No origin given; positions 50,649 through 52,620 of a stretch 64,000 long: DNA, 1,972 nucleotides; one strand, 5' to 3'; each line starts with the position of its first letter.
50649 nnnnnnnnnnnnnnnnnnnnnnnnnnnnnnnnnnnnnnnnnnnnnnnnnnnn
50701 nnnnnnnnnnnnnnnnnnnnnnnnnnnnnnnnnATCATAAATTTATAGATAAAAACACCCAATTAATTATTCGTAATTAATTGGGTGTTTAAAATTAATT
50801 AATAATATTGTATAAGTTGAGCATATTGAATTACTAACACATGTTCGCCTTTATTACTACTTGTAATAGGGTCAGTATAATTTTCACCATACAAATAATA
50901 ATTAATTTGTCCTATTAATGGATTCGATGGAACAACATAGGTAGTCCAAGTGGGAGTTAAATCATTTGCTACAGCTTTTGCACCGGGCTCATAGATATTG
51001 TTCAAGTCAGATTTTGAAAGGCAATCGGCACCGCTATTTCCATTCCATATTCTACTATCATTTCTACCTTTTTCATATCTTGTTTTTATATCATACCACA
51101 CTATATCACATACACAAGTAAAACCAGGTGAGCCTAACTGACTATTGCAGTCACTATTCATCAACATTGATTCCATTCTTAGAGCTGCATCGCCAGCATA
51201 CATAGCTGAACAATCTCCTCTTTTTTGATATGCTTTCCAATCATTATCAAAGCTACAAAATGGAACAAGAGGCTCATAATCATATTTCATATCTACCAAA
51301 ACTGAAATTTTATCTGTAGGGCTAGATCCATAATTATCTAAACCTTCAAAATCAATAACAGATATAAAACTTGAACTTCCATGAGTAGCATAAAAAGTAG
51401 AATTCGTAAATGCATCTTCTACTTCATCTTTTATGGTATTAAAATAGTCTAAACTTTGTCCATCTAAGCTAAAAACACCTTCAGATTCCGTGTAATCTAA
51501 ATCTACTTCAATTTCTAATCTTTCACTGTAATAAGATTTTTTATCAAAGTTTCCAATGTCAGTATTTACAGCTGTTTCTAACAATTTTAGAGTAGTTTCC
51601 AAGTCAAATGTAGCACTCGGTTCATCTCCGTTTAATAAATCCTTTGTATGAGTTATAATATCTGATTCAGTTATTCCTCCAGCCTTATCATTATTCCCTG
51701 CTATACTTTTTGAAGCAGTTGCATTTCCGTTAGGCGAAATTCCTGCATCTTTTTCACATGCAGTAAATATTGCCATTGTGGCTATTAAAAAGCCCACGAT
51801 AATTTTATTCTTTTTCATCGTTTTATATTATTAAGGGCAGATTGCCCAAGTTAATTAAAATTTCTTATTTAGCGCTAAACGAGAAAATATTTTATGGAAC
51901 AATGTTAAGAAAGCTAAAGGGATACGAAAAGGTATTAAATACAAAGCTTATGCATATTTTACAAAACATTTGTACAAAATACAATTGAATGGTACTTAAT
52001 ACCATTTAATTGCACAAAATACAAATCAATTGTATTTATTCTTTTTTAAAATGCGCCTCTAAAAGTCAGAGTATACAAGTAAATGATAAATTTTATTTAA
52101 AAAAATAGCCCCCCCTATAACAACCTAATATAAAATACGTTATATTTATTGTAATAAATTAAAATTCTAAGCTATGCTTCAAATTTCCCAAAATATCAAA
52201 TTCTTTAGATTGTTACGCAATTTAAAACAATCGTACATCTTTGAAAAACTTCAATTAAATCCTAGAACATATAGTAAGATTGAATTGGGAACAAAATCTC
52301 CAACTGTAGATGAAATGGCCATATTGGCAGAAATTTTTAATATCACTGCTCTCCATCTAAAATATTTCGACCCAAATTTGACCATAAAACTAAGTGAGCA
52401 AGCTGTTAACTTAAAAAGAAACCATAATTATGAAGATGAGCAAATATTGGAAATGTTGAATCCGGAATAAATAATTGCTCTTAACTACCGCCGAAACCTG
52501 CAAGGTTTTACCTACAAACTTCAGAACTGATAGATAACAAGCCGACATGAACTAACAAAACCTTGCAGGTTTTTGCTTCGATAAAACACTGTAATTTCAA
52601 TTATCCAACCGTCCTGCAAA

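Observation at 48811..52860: Two arrays of a previously unannotated ~200-215-bp tandem repeat bracket a 3.3-kb three-gene segment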

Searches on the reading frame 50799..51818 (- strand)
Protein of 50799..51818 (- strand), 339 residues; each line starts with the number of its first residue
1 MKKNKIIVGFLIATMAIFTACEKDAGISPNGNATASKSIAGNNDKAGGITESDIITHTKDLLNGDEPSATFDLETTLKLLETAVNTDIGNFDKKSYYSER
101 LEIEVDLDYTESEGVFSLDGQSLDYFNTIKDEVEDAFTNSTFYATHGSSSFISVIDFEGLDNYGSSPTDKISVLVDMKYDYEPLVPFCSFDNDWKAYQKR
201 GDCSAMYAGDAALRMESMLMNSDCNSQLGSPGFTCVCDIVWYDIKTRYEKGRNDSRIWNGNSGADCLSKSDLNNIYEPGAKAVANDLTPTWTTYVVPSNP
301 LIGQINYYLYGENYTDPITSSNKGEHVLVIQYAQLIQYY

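Call 17: search_protein_families(library=pfam, proteins=[window:50799-51818:-], max_evalue=0.01)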
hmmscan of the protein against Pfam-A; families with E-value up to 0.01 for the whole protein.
window:50799-51818:- (339 aa): 0 families

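Call 18: search_protein_families(library=ncbifam, proteins=[window:50799-51818:-], max_evalue=0.01)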
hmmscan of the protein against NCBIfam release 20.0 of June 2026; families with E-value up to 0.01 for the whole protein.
window:50799-51818:- (339 aa): 0 families
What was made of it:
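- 50799..51818 (-): Lipoprotein gene (339 aa, lipobox ...IFTAC) with no family match. Only the first 59 aa are shared with the relative. No Pfam or NCBIfam hit (calls 17, 18).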

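Call 48: find_encoding_contigs(protein=window:50799-51818:-, flank=10000, max_places=10)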
Protein window:50799-51818:- (339 aa): 1 contig read that carries it; 1 place shown.
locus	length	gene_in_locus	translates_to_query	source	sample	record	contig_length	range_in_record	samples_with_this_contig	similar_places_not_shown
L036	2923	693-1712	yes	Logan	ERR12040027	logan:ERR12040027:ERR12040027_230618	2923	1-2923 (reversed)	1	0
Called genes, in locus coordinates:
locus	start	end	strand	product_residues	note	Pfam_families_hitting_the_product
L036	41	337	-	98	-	PF12844:HTH_19 (weak), PF01381:HTH_3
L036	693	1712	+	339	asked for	-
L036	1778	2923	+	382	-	?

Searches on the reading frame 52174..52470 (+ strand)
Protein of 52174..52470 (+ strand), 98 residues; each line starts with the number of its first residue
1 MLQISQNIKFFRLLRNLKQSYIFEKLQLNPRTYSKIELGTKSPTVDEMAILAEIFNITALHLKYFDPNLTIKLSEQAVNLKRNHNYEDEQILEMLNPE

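Call 17: search_protein_families(library=pfam, proteins=[window:52174-52470:+], max_evalue=0.01)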
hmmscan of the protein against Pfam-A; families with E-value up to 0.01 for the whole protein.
window:52174-52470:+ (98 aa): 2 families
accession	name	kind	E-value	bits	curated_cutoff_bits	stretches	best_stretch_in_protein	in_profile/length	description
PF01381.28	HTH_3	-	8.6e-10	39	23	1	8-59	1-52/55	Helix-turn-helix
PF12844.13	HTH_19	-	9.2e-06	25.9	30.2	1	6-59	2-55/64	Helix-turn-helix domain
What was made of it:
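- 52174..52470 (+): XRE-family HTH regulator gene (98 aa), orthologous to the one next to the dehydrogenase gene in the relative. PF01381 at E 8.6e-10 (call 17).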

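Call 18: search_protein_families(library=ncbifam, proteins=[window:52174-52470:+], max_evalue=0.01)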
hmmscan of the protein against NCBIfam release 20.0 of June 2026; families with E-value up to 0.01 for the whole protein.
window:52174-52470:+ (98 aa): 2 families
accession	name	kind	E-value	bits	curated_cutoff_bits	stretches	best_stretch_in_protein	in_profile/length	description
NF041951.1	phage_RstR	subfamily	6.4e-06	26.4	80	1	3-62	2-61/108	RstR family transcriptional repressor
NF047948.1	male_kill_WMK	equivalog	0.0015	18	300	1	3-62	5-64/300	WO male-killing family protein Wmk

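Call 47: find_encoding_contigs(protein=window:52174-52470:+, flank=10000, max_places=10)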
Protein window:52174-52470:+ (98 aa): 1 contig read that carries it; 1 place shown.
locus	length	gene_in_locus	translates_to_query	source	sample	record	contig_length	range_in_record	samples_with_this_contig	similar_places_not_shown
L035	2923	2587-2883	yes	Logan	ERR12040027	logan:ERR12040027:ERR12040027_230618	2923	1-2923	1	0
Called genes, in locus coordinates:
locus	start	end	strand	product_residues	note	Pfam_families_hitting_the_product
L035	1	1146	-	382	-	?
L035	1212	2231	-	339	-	-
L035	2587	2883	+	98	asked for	PF12844:HTH_19 (weak), PF01381:HTH_3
